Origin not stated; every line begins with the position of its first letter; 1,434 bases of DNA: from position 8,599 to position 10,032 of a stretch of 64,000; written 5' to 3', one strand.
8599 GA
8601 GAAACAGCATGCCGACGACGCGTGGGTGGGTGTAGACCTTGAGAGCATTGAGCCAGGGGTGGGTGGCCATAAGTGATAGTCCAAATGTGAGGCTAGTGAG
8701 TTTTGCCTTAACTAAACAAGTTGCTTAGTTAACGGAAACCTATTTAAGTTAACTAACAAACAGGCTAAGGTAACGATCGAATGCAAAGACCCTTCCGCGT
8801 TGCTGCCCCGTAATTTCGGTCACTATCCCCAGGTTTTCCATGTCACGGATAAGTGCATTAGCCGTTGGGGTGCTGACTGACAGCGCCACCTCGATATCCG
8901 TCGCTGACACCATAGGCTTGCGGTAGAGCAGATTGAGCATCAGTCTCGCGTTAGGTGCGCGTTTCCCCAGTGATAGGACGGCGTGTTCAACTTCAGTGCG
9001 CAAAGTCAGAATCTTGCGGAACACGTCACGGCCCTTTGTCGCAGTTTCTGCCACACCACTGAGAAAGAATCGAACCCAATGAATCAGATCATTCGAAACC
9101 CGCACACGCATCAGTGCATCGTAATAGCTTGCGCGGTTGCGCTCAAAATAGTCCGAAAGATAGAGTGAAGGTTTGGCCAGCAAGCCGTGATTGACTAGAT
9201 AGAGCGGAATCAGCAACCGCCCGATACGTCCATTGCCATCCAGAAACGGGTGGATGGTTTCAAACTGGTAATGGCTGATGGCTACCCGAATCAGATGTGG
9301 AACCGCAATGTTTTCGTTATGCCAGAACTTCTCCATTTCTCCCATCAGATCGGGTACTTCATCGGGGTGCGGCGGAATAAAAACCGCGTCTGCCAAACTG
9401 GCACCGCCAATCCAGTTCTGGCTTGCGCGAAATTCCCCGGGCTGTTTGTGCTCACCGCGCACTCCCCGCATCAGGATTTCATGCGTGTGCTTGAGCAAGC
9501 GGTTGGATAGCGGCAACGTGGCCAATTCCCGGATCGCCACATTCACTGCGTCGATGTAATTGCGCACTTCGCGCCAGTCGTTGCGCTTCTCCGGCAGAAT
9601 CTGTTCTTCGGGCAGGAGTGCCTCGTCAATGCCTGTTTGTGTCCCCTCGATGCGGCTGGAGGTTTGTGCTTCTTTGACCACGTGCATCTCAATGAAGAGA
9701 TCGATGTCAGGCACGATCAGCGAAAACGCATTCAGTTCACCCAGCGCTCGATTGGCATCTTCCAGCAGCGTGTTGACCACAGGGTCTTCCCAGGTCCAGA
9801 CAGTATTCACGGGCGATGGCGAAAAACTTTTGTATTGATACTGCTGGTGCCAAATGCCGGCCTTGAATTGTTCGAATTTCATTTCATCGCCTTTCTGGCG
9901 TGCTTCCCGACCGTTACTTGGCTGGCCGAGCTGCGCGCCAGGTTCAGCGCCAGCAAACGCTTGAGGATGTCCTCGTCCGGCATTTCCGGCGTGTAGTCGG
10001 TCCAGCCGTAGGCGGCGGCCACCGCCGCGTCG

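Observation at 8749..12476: Integrase-less defence cassette MntA-HepT-MmeI-like-Fic wired into the xth-ampG operon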

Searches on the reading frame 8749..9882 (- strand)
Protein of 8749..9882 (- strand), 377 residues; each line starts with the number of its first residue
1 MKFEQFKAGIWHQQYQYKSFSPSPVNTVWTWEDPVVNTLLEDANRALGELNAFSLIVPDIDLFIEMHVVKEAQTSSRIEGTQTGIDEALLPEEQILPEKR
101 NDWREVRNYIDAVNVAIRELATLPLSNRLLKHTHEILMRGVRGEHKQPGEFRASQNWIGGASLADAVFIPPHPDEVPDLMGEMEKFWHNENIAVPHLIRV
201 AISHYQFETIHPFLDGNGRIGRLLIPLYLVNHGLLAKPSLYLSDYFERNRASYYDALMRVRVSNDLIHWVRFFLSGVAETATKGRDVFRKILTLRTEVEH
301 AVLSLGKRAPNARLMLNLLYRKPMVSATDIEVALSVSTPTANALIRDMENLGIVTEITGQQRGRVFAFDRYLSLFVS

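Call 3: search_protein_families(library=pfam, proteins=[window:8749-9882:-], max_evalue=0.01)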
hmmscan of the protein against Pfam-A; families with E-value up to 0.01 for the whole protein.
window:8749-9882:- (377 aa): 4 families
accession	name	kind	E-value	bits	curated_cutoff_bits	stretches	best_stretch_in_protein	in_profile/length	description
PF13784.11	Fic_N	-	6.1e-25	87.5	26.7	1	39-117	3-81/82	Fic/DOC family N-terminal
PF02661.23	Fic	-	1.4e-18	67.9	24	1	124-229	1-93/93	Fic/DOC family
PF12802.13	MarR_2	-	4.1e-05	24.1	27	1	314-357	9-53/61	MarR family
PF11972.14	HTH_13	-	0.0003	21.2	26.1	1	315-363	4-48/54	HTH DNA binding domain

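Call 4: search_protein_families(library=padloc, proteins=[window:8749-9882:-], max_evalue=0.01)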
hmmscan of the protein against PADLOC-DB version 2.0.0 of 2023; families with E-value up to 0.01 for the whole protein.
window:8749-9882:- (377 aa): 8 families
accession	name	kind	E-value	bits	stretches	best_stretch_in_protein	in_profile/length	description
PDLC03963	SoFic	-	1.2e-118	394.6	1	14-375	4-358/361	-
PDLC04836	PDC-S04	-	2.3e-21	74.1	1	72-260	30-212/244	-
PDLC04966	PDC-S24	-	5.4e-20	69.7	1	122-260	229-368/497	-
PDLC04840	PDC-S04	-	1.9e-19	68.3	1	68-229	12-174/227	-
PDLC04837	PDC-S04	-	9.1e-19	65.7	1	75-227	33-181/234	-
PDLC04839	PDC-S04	-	1.5e-10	39.1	1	125-260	59-186/205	-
PDLC04838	PDC-S04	-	0.00034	18.5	1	175-234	107-167/209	-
PDLC05078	PDC-S72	-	0.0069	13.5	0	309-364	315-370/377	-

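Call 5: search_protein_families(library=ncbifam, proteins=[window:8749-9882:-], max_evalue=0.01)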
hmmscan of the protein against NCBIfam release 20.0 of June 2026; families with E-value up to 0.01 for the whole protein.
window:8749-9882:- (377 aa): 3 families
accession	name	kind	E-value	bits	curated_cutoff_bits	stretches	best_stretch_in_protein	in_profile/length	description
NF046030.1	ProtAdlyltaseSoFic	equivalog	4.4e-46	157.5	550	1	35-375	23-355/361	protein adenylyltransferase Fic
NF040876.1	RHE_PE00001_fam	equivalog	2.7e-05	23.5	250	1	193-364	208-366/371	RHE_PE00001 family protein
TIGR02613.1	mob_myst_B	hypoth_equivalog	0.00016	21.6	124.4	1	125-233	49-145/186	mobile mystery protein B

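Call 38: find_related_loci(query=window:8749-9882:-, collection=genome_contigs, flank=7000)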
Query window:8749-9882:- (377 aa) in genome_contigs; peptide patterns used: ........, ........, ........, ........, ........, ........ (x = any residue, [..] = any of these).
340 stretches matched a pattern; 137 encode a relative of the query (tblastn E <= 1e-3); the best 80 are kept; 80 distinct loci.
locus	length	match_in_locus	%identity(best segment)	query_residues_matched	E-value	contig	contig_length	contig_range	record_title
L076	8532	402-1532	96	1-377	0e+0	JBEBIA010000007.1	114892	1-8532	MAG: Thiobacillus sp. isolate SF1_2_11 NODE_117_length_114892_cov_43.073689, whole genome shotgun sequence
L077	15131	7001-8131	96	1-377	0e+0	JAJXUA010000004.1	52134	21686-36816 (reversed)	MAG: Proteobacteria bacterium isolate BP4.bin75 NODE_568_length_52134_cov_2.292480, whole genome shotgun sequence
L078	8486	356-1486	92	1-377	0e+0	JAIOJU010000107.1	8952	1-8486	MAG: Thiobacillus sp. isolate MAG_64 contig_135991, whole genome shotgun sequence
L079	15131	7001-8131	85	1-377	0e+0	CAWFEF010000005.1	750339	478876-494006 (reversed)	MAG: uncultured Gammaproteobacteria bacterium isolate MFD05674.bin.2.90 genome assembly, contig: contig_38943, whole gen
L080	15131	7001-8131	84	1-377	0e+0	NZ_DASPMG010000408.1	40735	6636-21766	MAG: Azospirillum sp. isolate SMAG_U12086 k141_429117, whole genome shotgun sequence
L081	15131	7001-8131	84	1-377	0e+0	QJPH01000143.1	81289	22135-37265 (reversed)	MAG: Candidatus Methylumidiphilus alinenensis isolate AMbin10 contig00782, whole genome shotgun sequence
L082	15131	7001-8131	83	1-377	0e+0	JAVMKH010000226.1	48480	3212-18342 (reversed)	MAG: Candidatus Contendobacter sp. isolate SCELSE-6-Con G12SPAdes_bin.052_0000000226, whole genome shotgun sequence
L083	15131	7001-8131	84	1-377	0e+0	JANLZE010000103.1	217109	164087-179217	MAG: Thiobacillaceae bacterium isolate OTE_14_concoct_81 OTE_14_k141_990571, whole genome shotgun sequence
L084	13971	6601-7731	83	1-377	0e+0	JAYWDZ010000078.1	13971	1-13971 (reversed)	MAG: Nitrosomonadales bacterium isolate GL97_DN_concoct_123 GL97_DN_concoct_123_77, whole genome shotgun sequence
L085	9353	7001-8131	83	1-377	0e+0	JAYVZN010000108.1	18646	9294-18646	MAG: Betaproteobacteria bacterium isolate GL90_UP_metabinner_2 GL90_UP_metabinner_2_107, whole genome shotgun sequence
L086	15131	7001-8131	82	1-377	0e+0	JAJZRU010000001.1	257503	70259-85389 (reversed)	MAG: Proteobacteria bacterium isolate SKS3.bin107 NODE_36_length_257503_cov_11.570931, whole genome shotgun sequence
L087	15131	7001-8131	82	1-377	0e+0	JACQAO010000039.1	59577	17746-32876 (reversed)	MAG: Betaproteobacteria bacterium isolate NC_groundwater_918_Pr1_S-0.2um_60_38 Montesol18-Sp2_coassembly_scaffold_321173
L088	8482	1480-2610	84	1-377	0e+0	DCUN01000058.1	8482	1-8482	MAG TPA_asm: Desulfobulbaceae bacterium UBA2213 UBA2213_contig_71144, whole genome shotgun sequence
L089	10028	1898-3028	83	1-377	0e+0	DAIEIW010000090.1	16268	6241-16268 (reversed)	MAG TPA_asm: Acidithiobacillus sp. isolate clean1034 k141_2358010, whole genome shotgun sequence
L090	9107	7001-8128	82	1-376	0e+0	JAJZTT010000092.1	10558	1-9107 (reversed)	MAG: Proteobacteria bacterium isolate SKS3.bin88 NODE_10457_length_10558_cov_1.605695, whole genome shotgun sequence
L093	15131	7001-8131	81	1-377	0e+0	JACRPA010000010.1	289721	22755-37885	MAG: Rhodocyclales bacterium isolate NC_groundwater_1975_Pr3_S-0.2um_66_25 scaffold_436609, whole genome shotgun sequenc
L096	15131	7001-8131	82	1-377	0e+0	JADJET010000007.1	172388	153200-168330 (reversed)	MAG: Gammaproteobacteria bacterium isolate Bjer_18-Q3-R1-45_BAT3C.258 tig00009579-10-1720810, whole genome shotgun seque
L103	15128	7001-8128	80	1-376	0e+0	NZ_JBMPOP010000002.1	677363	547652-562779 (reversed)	Undibacterium sp. Di24W NODE_2_length_677363_cov_81.341492_2, whole genome shotgun sequence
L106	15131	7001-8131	80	1-377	0e+0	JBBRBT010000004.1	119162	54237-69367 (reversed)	MAG: Desulfobulbales bacterium isolate Co_metawrap_2357 Cmw_2357_k141_10426714_length_119162_cov_12.9996, whole genome s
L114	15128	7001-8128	79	1-376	0e+0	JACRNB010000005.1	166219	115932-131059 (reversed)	MAG: Betaproteobacteria bacterium isolate NC_groundwater_1923_Pr3_S-0.2um_65_7 scaffold_248972, whole genome shotgun seq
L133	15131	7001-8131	76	1-377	0e+0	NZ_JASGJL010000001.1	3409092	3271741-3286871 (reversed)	MAG: Thauera sp. isolate 5N467 JMF-2111-06-0005.ont.bin.467_0, whole genome shotgun sequence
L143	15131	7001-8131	77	1-377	0e+0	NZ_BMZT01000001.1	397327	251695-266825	Luteimonas padinae strain KCTC 52403 sequence01, whole genome shotgun sequence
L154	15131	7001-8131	76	1-377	0e+0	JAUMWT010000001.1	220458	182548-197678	MAG: Brachymonas sp. isolate S15M_Sa_29 NODE_8_length_220458_cov_90.358148, whole genome shotgun sequence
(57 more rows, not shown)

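Call 42: search_protein_families(library=pfam, proteins=[L106:8185-11283:+, L085:5743-7011:+, L090:3707-5818:+], max_evalue=0.00001)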
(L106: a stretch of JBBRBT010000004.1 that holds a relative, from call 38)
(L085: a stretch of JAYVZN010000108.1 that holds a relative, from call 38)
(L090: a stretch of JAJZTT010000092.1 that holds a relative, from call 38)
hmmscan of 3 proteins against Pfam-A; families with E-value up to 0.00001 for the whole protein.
L106:8185-11283:+ (1032 aa): 4 families
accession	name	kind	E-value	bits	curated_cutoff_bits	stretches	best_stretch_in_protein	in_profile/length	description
PF18766.7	SWI2_SNF2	-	1.8e-22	80.6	26.7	1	287-541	1-190/221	SWI2/SNF2 ATPase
PF22679.2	T1R_D3-like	-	4.4e-12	47.1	27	1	673-736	87-154/158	Type I restriction enzyme subunit R domain 3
PF04313.20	HSDR_N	-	4.4e-11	43.4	25.1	1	114-200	106-191/198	Type I restriction enzyme R protein N terminus (HSDR_N)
PF04851.21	ResIII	-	9.3e-11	42.3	22.5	1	284-459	4-148/164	Type III restriction enzyme, res subunit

L085:5743-7011:+ (422 aa): 1 family
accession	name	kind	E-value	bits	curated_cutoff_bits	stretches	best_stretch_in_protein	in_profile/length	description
PF01420.25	Methylase_S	-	3.8e-23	83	22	1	3-187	4-167/168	Type I restriction modification DNA specificity domain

L090:3707-5818:+ (703 aa): 2 families
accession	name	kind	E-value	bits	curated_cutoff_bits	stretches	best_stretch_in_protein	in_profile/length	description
PF02384.22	N6_Mtase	-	5.5e-80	269.4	20.4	1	171-458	3-277/311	N-6 DNA Methylase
PF12161.14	HsdM_N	-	6.2e-24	85.6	24.5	1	23-162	1-132/135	HsdM N-terminal domain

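Call 57: search_solved_structures(query=window:8749-9882:-, show_alignments=1, max_evalue=0.00001)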
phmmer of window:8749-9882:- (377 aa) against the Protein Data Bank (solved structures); distinct sequences matched with E-value up to 0.00001: 27.
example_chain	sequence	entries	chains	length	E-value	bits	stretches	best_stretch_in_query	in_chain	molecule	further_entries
3zcn_A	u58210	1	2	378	2.3e-33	119.1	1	11-375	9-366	ADENOSINE MONOPHOSPHATE-PROTEIN TRANSFERASE SOFIC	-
3eqx_A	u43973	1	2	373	2.4e-33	119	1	11-375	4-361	FIC DOMAIN CONTAINING TRANSCRIPTIONAL REGULATOR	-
9tch_A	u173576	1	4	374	2.6e-33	118.9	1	11-375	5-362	Protein adenylyltransferase SoFic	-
9tcl_B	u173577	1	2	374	2.7e-33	118.9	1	11-375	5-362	Protein adenylyltransferase SoFic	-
9tc4_A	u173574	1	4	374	1.3e-32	116.6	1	11-375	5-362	Protein adenylyltransferase SoFic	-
3zec_A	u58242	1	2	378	2e-32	116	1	11-375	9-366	ADENOSINE MONOPHOSPHATE-PROTEIN TRANSFERASE SOFIC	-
9tb0_A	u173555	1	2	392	6.6e-32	114.3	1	11-375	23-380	Protein adenylyltransferase SoFic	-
7cb8_A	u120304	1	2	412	5.1e-30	108.1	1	123-367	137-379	Fic-domain containing protein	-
9vjc_A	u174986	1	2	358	2.6e-28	102.4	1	42-358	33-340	Protein adenylyltransferase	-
7xux_A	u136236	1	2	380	2.3e-16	63.2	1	67-303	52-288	Fido domain-containing protein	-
4rgl_A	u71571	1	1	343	7.1e-14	55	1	72-279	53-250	Filamentation induced by cAMP protein Fic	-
8uqu_A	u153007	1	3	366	1.2e-11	47.6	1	65-364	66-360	Fido domain-containing protein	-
6i7j_A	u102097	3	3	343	7.5e-11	45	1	148-273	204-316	Adenosine monophosphate-protein transferase FICD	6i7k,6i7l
6i7g_A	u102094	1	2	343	8.2e-11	44.9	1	149-273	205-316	Adenosine monophosphate-protein transferase FICD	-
4u04_A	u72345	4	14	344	8.3e-11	44.9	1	149-273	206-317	Adenosine monophosphate-protein transferase FICD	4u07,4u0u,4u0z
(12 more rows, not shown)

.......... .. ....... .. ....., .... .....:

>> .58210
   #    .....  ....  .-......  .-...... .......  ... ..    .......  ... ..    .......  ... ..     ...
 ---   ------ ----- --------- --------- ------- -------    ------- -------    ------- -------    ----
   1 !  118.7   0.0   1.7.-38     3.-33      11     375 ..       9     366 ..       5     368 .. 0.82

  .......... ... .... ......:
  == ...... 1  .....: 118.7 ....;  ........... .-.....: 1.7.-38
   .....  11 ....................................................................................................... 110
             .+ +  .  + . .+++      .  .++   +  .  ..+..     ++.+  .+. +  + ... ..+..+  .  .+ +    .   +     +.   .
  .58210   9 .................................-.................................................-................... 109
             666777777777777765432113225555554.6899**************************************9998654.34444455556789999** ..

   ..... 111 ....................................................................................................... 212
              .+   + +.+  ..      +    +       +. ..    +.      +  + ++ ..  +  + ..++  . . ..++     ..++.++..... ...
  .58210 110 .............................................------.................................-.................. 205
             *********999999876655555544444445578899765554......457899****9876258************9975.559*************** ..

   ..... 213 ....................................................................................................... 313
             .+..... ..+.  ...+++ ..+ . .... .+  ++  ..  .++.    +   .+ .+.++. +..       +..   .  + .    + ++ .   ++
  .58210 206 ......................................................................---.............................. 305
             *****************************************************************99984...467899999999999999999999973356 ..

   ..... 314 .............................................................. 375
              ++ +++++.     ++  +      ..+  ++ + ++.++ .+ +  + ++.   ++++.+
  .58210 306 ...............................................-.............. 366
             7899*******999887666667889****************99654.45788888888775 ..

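Call 58: search_protein_families(library=pfam, proteins=[L096:2198-3796:+, L096:3974-4642:+, L096:5090-5776:+, L096:8609-9697:+, L096:10197-10970:+, L096:11701-13668:+, L096:9534-11123:-, L096:8306-9790:-, L096:721-1803:-, L096:1563-2357:+], max_evalue=0.0001)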
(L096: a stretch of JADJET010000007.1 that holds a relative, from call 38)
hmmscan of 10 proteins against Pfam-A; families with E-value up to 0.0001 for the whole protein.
L096:2198-3796:+ (532 aa): 3 families
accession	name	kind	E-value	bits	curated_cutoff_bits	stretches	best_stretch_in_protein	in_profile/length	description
PF04851.21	ResIII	-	1.1e-37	129.9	22.5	1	38-223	4-162/164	Type III restriction enzyme, res subunit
PF18766.7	SWI2_SNF2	-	4.5e-19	69.4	26.7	1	42-252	2-187/221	SWI2/SNF2 ATPase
PF00270.35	DEAD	-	5.5e-12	46.2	26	1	40-225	2-162/167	DEAD/DEAH box helicase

L096:3974-4642:+ (222 aa): 2 families
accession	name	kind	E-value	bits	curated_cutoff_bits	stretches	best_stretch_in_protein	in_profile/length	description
PF01610.23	DDE_Tnp_ISL3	-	2.3e-17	64.1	23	1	111-183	1-75/240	Transposase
PF13542.12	HTH_Tnp_ISL3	-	2.1e-07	30.7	27.4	1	54-96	9-51/51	Helix-turn-helix domain of transposase family ISL3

L096:5090-5776:+ (228 aa): 1 family
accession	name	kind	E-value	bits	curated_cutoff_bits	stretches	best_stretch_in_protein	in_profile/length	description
PF08463.15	EcoEI_R_C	-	2.5e-10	41.1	24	1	105-170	3-60/163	EcoEI R protein C-terminal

L096:8609-9697:+ (362 aa): 2 families
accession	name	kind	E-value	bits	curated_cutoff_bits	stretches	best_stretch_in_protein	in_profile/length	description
PF01571.26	GCV_T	-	2.3e-82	276.5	25.6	1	7-253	1-255/255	Aminomethyltransferase folate-binding domain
PF08669.17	GCV_T_C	-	4.8e-16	58.9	25.9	1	281-354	3-79/80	Glycine cleavage T-protein C-terminal barrel domain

L096:10197-10970:+ (257 aa): 1 family
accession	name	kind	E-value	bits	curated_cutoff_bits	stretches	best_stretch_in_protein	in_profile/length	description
PF05742.17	TANGO2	-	7.5e-69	233.2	22.6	1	1-238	1-256/257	Transport and Golgi organisation 2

L096:11701-13668:+ (655 aa): 0 families

L096:9534-11123:- (529 aa): 0 families

L096:8306-9790:- (494 aa): 0 families

L096:721-1803:- (360 aa): 1 family
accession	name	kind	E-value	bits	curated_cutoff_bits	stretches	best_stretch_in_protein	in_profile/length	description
PF00106.31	adh_short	-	3.8e-05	23.7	26.6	1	171-219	111-159/195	short chain dehydrogenase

L096:1563-2357:+ (264 aa): 1 family
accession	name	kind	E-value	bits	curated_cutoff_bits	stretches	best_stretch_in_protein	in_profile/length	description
PF04313.20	HSDR_N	-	2.2e-07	31.4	25.1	1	125-194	126-195/198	Type I restriction enzyme R protein N terminus (HSDR_N)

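Call 61: search_protein_families(library=pfam, proteins=[L093:9014-12988:+, L103:4229-6754:+, L103:8554-10374:+, L114:5538-7004:+, L114:8156-11590:+, L133:5411-6790:+, L133:8273-10231:+, L143:2861-6388:+, L143:8189-11059:+, L154:8232-11240:+], max_evalue=0.00001)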
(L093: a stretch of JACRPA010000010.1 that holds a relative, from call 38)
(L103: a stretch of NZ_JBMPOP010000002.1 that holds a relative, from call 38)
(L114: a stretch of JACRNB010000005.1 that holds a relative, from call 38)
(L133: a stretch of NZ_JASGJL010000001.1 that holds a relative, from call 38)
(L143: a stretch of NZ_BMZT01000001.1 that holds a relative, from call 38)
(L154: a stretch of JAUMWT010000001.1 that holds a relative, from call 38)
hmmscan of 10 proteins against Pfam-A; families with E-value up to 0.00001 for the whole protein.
L093:9014-12988:+ (1324 aa): 0 families

L103:4229-6754:+ (841 aa): 6 families
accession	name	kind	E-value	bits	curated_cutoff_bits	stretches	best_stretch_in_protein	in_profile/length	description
PF00204.31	DNA_gyraseB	-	8.9e-58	195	27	1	257-431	1-172/173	DNA gyrase B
PF18053.6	GyrB_insert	-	2e-46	158.4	26.1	1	605-767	1-167/167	DNA gyrase B subunit insert domain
PF00986.26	DNA_gyraseB_C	-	3.8e-31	107.5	29.8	1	770-830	3-63/63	DNA gyrase B subunit, carboxyl terminus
PF01751.28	Toprim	-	3.1e-20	72.6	23.1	1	460-572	1-95/96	Toprim domain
PF02518.31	HATPase_c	-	4.4e-16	59.7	26.4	1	53-209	2-108/111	Histidine kinase-, DNA gyrase B-, and HSP90-like ATPase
PF21249.2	GyrB_hook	-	3.6e-08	33.3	23.7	1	574-602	1-29/29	GyrB, hook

L103:8554-10374:+ (606 aa): 1 family
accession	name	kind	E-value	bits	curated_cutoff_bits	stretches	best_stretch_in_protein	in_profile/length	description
PF12102.13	MrcB_N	-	2.6e-55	187.3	25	1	8-187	1-181/183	MrcB-like, N-terminal domain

L114:5538-7004:+ (488 aa): 3 families
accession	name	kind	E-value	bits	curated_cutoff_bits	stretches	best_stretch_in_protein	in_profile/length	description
PF07685.20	GATase_3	-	2.6e-53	181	27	1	259-438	1-193/196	CobB/CobQ-like glutamine amidotransferase domain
PF01656.29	CbiA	-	2.2e-21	76.5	25.4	1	14-240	1-116/125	CobQ/CobB/MinD/ParA nucleotide binding domain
PF13500.12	AAA_26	-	4.2e-18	66.4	27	1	13-240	2-195/198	AAA domain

L114:8156-11590:+ (1144 aa): 3 families
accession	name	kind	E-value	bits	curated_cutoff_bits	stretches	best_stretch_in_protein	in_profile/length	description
PF00176.29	SNF2-rel_dom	-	2.3e-67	227.6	24.9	1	680-960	1-290/290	SNF2-related domain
PF00271.37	Helicase_C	-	3.6e-24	85.6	23.5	1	975-1084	2-110/110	Helicase conserved C-terminal domain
PF04851.21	ResIII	-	2.5e-07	31.2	22.5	1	675-831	2-162/164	Type III restriction enzyme, res subunit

L133:5411-6790:+ (459 aa): 2 families
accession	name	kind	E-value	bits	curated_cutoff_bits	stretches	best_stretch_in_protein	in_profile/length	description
PF21706.3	FCSD_central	-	4.7e-24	85.2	27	1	200-298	5-105/116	Sulfide dehydrogenase [flavocytochrome c] flavoprotein chain, central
PF07992.20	Pyr_redox_2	-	1.5e-13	51.3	26.1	1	62-168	2-113/291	Pyridine nucleotide-disulphide oxidoreductase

L133:8273-10231:+ (652 aa): 6 families
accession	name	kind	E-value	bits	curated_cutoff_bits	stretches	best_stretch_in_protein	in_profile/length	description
PF00009.33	GTP_EFTU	-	1.6e-36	126.1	26.5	1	3-164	6-182/188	Elongation factor Tu GTP binding domain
PF25461.1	Beta-barrel_SelB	-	3.5e-21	75.7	27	1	281-367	6-80/80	Selenocysteine-specific elongation factor, beta-barrel domain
PF09107.17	SelB-wing_3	-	1.6e-15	56.8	23.2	1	594-634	4-43/47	Elongation factor SelB, winged helix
PF03144.31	GTP_EFTU_D2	-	2.4e-11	44.3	30.3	1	194-263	1-72/73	Elongation factor Tu domain 2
PF09106.17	SelB-wing_2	-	3.7e-11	43.4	22.3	1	453-509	1-57/57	Elongation factor SelB, winged helix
PF21214.3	SelB_WH_2nd_bact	-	3.2e-10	40.2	27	1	537-577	19-59/59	Selenocysteine-specific elongation factor, winged helix domain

L143:2861-6388:+ (1175 aa): 1 family
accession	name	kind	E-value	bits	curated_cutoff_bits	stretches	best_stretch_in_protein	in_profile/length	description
PF04851.21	ResIII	-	7.6e-09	36.1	22.5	1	186-393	21-163/164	Type III restriction enzyme, res subunit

L143:8189-11059:+ (956 aa): 1 family
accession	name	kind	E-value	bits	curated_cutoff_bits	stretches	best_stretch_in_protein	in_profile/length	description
PF01555.25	N6_N4_Mtase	-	2.3e-31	109.9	26.7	1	172-495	1-217/221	DNA methylase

L154:8232-11240:+ (1002 aa): 1 family
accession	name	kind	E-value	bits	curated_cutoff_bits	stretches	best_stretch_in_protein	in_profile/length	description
PF01555.25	N6_N4_Mtase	-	3.4e-33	115.9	26.7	1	194-522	1-217/221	DNA methylase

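Call 75: search_dna_similar(query=window:8749-9882:-, collection=plasmids, mode=protein, max_rows=12, max_evalue=1e-40)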
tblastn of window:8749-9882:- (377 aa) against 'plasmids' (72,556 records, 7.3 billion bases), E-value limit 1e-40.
Records with a match: 186; places in all: 197; records where one place covers at least 80% of the query: 182.
Best place of each record, by identity: <60% 186.
By first word of the organism name: Sinorhizobium 47; Rhizobium 30; Agrobacterium 26; Thermus 12; Citrobacter 12; Haloarcula 5; Synechocystis 4; Halobacterium 4; Picosynechococcus 2; Neorhizobium 2; and 35 more.
By predicted mobility (MOB-suite, as given by PLSDB): conjugative 89; non-mobilizable 75; mobilizable 22.
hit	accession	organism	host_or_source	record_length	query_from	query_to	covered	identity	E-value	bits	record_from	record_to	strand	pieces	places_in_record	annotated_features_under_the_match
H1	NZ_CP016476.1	Picosynechococcus sp. PCC 7003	cell culture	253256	7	375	98%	43.5%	1e-87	296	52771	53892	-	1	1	Fic family protein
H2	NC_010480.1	Picosynechococcus sp. PCC 7002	-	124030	7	375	98%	43.5%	2e-87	295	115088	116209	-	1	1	Fic family protein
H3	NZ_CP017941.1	Phyllobacterium zundukense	Oxytropis triphylla,cell culture,root ...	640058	1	375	99%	42.5%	3e-84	286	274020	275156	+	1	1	Fic family protein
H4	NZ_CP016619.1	Microvirga ossetica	Vicia alpestris,cell culture,nodules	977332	13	375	96%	43.2%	7e-83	282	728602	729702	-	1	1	Fic family protein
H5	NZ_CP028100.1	Synechocystis sp. IPPAS B-1465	axenic culture,Synechocystis sp. GT-L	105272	7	375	98%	41.4%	9e-81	276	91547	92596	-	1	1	Fic family protein | restriction endonuclease subunit S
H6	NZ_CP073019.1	Synechocystis sp. PCC 6803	cell culture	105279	7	375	98%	41.4%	9e-81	276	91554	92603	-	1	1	Fic family protein | restriction endonuclease subunit S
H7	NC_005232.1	Synechocystis sp. PCC 6803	-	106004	7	375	98%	41.4%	9e-81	276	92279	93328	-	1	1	Fic family protein | restriction endonuclease subunit S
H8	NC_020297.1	Synechocystis sp. PCC 6803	-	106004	7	375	98%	41.4%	9e-81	276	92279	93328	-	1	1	Fic family protein | restriction endonuclease subunit S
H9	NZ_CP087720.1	Roseomonas sp. OT10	single cell,human skin swab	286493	40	375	89%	45.1%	7e-83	282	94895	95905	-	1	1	Fic family protein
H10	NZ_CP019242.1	Rhodoferax antarcticus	Whole organism,environment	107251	18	375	95%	41.3%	3e-79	272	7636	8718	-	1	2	Fic family protein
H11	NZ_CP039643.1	Azospirillum sp. TSA2s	Soil,rice paddy soil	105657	43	375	88%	44.3%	1e-76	264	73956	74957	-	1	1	Fic family protein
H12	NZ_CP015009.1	Aminobacter aminovorans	cell culture,soil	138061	43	375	88%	44.0%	2e-81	278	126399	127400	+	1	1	Fic family protein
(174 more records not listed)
